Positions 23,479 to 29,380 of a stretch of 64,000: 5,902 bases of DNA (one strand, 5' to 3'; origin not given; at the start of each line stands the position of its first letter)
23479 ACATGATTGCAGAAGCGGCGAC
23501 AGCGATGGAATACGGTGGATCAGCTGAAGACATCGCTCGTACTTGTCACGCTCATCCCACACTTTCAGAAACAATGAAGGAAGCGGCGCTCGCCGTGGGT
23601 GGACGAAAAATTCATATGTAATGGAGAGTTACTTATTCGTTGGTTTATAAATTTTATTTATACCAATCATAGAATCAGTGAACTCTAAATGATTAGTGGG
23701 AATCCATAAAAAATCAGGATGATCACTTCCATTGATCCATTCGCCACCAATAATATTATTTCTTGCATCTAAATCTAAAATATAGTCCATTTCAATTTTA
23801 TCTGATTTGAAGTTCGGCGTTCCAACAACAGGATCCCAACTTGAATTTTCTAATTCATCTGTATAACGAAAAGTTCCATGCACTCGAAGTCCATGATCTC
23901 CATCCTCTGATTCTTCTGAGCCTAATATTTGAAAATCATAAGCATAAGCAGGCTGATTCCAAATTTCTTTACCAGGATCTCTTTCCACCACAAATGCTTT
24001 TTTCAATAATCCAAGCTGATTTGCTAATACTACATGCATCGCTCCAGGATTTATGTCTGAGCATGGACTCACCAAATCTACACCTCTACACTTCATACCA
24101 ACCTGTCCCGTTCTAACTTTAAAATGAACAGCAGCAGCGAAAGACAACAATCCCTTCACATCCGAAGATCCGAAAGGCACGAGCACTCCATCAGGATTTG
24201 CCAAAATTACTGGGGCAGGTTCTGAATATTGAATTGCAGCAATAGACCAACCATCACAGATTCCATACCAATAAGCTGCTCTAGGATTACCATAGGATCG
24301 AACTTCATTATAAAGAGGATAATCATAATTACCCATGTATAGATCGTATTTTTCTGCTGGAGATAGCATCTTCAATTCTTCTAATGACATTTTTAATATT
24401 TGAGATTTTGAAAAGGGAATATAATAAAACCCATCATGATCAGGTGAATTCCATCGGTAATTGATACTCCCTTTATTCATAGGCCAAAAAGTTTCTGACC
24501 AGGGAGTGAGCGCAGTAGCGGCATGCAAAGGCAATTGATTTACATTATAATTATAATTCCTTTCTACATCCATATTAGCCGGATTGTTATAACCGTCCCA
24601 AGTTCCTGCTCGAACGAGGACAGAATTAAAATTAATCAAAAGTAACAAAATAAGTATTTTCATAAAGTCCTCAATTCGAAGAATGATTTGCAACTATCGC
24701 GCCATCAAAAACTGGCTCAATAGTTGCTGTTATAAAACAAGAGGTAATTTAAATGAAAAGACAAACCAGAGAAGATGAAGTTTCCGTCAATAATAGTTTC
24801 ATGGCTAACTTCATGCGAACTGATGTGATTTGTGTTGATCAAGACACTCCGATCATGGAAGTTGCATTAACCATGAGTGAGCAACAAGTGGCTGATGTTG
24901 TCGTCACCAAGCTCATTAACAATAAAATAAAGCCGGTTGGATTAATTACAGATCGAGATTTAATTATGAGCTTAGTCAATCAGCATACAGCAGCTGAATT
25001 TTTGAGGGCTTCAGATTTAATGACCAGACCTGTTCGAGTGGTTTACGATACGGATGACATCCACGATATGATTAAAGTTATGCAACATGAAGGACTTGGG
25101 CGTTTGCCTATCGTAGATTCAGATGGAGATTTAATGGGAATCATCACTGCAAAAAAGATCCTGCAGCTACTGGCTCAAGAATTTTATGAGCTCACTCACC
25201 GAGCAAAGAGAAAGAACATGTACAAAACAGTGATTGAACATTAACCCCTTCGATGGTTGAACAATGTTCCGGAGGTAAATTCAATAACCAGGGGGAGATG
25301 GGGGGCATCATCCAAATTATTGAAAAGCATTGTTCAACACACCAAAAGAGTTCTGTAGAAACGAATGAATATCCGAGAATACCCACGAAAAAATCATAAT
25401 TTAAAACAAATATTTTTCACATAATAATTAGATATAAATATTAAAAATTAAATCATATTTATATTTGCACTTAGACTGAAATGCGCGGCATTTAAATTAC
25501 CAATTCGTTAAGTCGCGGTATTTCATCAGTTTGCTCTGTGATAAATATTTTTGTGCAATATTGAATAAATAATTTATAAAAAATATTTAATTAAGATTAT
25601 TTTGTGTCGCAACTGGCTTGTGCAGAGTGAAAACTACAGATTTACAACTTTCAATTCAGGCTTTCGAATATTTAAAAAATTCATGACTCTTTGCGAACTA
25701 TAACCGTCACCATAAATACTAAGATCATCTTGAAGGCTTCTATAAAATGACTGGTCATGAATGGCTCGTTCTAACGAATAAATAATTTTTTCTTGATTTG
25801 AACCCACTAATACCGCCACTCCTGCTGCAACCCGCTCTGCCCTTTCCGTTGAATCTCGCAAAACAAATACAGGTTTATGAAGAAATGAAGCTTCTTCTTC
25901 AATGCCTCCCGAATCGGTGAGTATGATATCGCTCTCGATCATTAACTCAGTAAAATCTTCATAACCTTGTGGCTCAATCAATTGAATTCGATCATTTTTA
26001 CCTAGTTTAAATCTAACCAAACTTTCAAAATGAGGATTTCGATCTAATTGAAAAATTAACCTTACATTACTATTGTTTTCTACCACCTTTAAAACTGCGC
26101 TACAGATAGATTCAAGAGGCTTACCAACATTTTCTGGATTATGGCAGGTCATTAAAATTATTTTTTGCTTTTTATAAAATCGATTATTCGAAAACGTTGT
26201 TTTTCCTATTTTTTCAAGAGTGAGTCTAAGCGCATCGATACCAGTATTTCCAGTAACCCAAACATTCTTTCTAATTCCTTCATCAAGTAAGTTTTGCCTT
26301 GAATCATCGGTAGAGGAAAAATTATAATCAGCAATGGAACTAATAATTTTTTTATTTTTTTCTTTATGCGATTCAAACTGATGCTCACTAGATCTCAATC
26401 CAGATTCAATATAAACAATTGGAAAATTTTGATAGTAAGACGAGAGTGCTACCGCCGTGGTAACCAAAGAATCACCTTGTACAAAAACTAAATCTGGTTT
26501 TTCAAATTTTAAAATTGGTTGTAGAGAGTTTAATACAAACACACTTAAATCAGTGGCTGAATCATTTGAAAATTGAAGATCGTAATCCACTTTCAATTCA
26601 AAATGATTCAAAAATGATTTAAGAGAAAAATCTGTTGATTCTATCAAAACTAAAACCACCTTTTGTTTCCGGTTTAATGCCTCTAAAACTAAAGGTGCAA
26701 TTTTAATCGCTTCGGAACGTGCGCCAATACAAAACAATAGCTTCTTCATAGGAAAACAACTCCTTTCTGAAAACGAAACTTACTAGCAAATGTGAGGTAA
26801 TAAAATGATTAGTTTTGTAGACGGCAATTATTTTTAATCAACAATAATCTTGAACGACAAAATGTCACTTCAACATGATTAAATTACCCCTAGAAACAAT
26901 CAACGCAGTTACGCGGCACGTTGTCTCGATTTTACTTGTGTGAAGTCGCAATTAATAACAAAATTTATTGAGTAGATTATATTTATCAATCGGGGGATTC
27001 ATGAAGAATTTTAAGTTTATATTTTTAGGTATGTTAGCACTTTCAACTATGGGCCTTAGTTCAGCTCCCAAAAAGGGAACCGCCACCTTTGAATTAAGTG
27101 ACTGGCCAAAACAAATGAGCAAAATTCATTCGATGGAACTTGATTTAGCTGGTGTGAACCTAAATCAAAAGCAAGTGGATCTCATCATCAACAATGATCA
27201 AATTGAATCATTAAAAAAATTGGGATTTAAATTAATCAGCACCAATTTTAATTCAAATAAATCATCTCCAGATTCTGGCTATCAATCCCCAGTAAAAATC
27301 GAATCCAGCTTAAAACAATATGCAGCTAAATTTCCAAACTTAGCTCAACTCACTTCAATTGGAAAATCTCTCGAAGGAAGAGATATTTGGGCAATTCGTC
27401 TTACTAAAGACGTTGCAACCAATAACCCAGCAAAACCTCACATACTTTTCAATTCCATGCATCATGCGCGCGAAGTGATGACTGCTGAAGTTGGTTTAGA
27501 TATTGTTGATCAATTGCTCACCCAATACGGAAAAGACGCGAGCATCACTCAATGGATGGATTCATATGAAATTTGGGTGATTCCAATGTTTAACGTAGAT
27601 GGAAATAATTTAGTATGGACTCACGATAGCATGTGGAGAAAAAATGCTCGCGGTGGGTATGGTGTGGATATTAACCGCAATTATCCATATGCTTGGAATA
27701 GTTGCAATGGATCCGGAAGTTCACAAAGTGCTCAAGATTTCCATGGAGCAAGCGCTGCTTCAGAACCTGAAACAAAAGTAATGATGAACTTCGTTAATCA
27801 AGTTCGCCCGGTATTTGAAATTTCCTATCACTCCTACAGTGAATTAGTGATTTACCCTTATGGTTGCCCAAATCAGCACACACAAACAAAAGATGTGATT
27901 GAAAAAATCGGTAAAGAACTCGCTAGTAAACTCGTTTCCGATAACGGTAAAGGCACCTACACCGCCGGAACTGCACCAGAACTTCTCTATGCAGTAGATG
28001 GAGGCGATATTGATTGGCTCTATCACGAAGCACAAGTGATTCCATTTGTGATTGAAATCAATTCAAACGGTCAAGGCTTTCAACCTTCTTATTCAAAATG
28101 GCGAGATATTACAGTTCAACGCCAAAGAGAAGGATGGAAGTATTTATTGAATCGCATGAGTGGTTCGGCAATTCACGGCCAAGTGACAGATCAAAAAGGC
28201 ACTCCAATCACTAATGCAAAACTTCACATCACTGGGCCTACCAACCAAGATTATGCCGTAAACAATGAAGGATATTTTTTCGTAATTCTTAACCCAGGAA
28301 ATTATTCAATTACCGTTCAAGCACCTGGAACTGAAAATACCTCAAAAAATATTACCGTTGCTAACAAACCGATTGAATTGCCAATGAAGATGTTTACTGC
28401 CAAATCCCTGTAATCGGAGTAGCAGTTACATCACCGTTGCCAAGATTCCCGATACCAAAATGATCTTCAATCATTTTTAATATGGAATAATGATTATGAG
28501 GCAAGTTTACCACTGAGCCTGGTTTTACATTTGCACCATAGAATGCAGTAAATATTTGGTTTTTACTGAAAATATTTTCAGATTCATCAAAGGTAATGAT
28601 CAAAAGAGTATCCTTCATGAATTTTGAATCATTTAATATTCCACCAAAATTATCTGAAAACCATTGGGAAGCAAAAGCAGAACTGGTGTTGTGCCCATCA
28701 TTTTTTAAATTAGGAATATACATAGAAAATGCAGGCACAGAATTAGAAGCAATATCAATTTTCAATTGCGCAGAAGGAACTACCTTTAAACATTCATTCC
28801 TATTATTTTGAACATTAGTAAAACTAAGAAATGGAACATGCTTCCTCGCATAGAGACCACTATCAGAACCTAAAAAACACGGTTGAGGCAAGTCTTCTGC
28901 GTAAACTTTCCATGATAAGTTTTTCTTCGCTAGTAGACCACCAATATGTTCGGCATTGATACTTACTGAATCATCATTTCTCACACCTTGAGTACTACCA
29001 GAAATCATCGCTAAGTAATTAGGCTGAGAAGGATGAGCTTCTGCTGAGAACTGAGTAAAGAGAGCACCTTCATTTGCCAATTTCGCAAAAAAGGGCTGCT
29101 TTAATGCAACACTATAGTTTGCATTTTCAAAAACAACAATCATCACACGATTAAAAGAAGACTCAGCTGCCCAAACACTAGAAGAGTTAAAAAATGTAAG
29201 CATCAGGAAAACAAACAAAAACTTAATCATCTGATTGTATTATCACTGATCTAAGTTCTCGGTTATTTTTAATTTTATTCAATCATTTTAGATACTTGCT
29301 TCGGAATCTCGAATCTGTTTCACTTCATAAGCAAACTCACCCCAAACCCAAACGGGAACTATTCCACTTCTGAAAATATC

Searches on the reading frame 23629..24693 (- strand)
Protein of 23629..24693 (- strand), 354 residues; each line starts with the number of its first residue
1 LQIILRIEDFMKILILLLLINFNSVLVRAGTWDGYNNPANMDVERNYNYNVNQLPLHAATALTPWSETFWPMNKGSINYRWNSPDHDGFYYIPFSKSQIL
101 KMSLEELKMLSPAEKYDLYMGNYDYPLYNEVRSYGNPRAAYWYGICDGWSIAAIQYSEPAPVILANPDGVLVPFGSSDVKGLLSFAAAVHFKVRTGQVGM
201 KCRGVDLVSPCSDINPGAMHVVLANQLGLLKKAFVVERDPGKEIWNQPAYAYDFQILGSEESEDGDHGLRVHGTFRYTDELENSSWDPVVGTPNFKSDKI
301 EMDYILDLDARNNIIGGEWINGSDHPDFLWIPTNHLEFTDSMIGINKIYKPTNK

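Call 42: search_protein_families(library=pfam, proteins=[window:23629-24693:-], max_evalue=0.01)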
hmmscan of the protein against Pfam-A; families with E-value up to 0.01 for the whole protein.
window:23629-24693:- (354 aa): 1 family
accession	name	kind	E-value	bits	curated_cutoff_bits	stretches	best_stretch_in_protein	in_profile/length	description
PF16683.11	TGase_elicitor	-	4.1e-33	115.1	25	3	140-255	116-237/361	Transglutaminase elicitor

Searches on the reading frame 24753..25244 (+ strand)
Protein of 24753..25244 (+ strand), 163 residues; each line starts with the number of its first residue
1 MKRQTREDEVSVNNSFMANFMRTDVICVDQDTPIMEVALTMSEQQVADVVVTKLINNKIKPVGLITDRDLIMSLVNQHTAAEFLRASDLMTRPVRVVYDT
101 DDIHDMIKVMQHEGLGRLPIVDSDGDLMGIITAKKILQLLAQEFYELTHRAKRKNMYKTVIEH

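Call 42: search_protein_families(library=pfam, proteins=[window:24753-25244:+], max_evalue=0.01)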
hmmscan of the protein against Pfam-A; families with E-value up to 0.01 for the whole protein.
window:24753-25244:+ (163 aa): 2 families
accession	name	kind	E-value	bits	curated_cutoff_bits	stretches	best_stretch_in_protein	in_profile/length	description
PF00571.33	CBS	-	1.2e-23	83.7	24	2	86-140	1-55/57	CBS domain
PF08766.16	DEK_C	-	0.0083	16.5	24.8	0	126-151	18-43/54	DEK C terminal domain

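Call 49: search_protein_families(library=padloc, proteins=[window:24753-25244:+], max_evalue=0.001)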
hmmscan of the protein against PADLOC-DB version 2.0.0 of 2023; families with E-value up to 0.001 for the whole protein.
window:24753-25244:+ (163 aa): 0 families

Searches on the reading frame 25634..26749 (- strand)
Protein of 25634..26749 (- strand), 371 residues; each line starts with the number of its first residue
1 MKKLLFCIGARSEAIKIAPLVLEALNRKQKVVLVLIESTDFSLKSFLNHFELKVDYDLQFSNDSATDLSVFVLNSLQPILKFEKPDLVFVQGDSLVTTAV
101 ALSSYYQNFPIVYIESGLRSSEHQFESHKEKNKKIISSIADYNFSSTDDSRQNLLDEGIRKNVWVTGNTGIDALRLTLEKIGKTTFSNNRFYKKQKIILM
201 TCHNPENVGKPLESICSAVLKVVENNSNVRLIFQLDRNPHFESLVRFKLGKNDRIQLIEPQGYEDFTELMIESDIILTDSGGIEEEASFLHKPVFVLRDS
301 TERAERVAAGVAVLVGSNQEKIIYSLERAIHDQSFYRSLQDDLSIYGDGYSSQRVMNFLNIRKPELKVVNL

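Call 5: search_protein_families(library=pfam, proteins=[window:25634-26749:-], max_evalue=0.01)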
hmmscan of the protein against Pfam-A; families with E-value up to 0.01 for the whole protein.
window:25634-26749:- (371 aa): 2 families
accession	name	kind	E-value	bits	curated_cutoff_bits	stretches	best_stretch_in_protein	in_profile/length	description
PF02350.25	Epimerase_2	-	2.3e-79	267.2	30.6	1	43-359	25-346/347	UDP-N-acetylglucosamine 2-epimerase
PF02684.21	LpxB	-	4.9e-05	22.8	22.6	1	197-296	188-285/374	Lipid-A-disaccharide synthetase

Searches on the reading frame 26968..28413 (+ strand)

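Call 5: search_protein_families(library=pfam, proteins=[window:26968-28413:+], max_evalue=0.01)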
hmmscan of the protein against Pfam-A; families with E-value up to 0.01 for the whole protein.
window:26968-28413:+ (481 aa): 3 families
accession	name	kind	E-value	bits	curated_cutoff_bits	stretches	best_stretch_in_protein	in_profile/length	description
PF00246.29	Peptidase_M14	-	3.2e-70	237.4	21.6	1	111-376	1-274/286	Zinc carboxypeptidase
PF13620.12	CarboxypepD_reg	-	2.8e-12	47.2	32.3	1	402-466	2-71/82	Carboxypeptidase regulatory-like domain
PF13715.12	CarbopepD_reg_2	-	2.6e-07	31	32.2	1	402-471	1-72/88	CarboxypepD_reg-like domain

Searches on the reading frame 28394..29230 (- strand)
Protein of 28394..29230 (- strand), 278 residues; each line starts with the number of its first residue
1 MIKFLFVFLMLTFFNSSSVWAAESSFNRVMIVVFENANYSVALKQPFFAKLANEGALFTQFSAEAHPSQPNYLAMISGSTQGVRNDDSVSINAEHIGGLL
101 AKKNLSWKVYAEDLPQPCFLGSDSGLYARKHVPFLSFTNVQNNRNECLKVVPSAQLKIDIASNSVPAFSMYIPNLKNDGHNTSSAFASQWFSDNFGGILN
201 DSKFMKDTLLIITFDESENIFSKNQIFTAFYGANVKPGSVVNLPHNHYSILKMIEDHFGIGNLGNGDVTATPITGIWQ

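Call 5: search_protein_families(library=pfam, proteins=[window:28394-29230:-], max_evalue=0.01)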
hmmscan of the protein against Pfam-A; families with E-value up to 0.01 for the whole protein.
window:28394-29230:- (278 aa): 1 family
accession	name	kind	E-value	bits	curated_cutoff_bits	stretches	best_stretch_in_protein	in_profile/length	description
PF04185.19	Phosphoesterase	-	4.9e-33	115.2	23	1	44-260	106-355/356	Phosphoesterase family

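Call 49: search_protein_families(library=padloc, proteins=[window:28394-29230:-], max_evalue=0.001)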
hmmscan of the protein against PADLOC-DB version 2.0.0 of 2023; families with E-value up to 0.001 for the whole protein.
window:28394-29230:- (278 aa): 0 families
